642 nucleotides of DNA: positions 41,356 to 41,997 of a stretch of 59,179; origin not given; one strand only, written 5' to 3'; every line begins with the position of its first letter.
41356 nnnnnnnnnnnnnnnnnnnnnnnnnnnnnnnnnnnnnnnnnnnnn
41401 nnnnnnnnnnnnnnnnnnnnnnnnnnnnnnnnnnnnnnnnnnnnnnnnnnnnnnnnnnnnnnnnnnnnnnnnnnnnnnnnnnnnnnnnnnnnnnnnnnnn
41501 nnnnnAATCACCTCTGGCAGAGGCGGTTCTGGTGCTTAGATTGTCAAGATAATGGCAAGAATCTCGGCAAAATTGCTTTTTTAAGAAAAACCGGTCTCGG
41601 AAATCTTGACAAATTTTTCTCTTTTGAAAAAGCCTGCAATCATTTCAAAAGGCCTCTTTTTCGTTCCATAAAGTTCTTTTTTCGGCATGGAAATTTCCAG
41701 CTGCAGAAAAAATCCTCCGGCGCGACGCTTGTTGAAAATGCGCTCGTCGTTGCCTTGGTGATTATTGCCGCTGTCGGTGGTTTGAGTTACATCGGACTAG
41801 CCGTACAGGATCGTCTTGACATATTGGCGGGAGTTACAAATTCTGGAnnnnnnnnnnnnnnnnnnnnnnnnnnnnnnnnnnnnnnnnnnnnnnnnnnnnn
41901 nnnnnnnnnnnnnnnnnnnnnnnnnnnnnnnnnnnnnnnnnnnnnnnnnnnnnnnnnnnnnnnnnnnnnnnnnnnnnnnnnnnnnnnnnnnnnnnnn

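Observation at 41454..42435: Second Flp/TadE-type prepilin-like large protein whose only in-frame start codon is fused to a G12 tract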

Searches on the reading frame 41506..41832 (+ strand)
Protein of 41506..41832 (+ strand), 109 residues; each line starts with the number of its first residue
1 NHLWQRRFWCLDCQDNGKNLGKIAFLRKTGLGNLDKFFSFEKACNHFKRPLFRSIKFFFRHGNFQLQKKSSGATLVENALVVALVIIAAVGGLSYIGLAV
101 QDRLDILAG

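Call 71: find_related_loci(query=A3, collection=metagenome_contigs, flank=3000)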
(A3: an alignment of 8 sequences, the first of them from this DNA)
Query A3 (109 aa) in metagenome_contigs; peptide patterns used: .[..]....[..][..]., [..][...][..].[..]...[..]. (x = any residue, [..] = any of these).
94 stretches matched a pattern, but none encodes a relative of the query by tblastn (E <= 1e-3).

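Call 78: search_solved_structures(query=A3, max_evalue=10, show_alignments=2)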
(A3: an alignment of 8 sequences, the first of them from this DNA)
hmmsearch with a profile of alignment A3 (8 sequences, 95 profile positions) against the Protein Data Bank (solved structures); distinct sequences matched with E-value up to 10: 2.
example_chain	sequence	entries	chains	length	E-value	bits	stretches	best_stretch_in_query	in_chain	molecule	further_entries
5fwh_A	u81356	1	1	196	0.99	13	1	38-61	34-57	ESSC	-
8u1k_A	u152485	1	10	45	4.7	10.8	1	59-88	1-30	PilA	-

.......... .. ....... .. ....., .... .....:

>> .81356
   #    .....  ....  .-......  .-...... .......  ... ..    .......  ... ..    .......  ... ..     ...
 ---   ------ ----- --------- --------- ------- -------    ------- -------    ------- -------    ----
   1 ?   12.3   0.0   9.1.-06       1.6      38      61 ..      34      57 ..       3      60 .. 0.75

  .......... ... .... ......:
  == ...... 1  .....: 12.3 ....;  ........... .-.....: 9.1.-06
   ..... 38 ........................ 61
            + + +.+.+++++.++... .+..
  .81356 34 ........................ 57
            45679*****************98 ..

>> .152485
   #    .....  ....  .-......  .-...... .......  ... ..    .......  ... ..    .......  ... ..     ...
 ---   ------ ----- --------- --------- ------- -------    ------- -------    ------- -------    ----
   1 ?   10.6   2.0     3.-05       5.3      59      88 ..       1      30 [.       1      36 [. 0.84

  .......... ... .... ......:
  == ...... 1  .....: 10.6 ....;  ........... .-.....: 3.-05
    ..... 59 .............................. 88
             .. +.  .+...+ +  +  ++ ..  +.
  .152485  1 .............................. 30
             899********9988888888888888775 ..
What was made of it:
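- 41722..42435 (+): Mature part: Flp-like N-terminal helix (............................), then an acidic domain of about 205 aa of unknown fold, and the stop at 42433-42435. Mature Caulobacter PilA (8u1k) aligns from its residue 1 to this start, but at E=4.7 (call 78).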

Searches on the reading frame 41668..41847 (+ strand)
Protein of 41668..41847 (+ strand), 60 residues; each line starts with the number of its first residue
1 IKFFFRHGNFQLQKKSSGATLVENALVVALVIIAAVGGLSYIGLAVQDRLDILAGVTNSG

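Call 26: search_protein_families(library=pfam, proteins=[window:41668-41847:+], max_evalue=1)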
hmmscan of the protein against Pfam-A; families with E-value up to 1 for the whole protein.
seq(60 aa): 2 families
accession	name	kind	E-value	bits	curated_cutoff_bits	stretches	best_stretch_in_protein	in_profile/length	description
PF04964.19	Flp_Fap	-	0.0043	17.3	32.2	1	16-51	5-40/46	Flp/Fap pilin component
PF07963.17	N_methyl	-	0.75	9.9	21.2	0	14-38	2-24/27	Prokaryotic N-terminal methylation motif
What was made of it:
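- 41722..42435 (+): Flp_Fap 17.3 bits (call 26).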

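Call 27: search_protein_families(library=ncbifam, proteins=[window:41668-41847:+], max_evalue=1)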
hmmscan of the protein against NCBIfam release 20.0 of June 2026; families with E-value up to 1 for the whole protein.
seq(60 aa): 1 family
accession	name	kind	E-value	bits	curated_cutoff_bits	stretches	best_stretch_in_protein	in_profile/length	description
NF007800.0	PRK10506.1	equivalog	0.12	12.1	158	1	13-40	5-32/163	prepilin peptidase-dependent protein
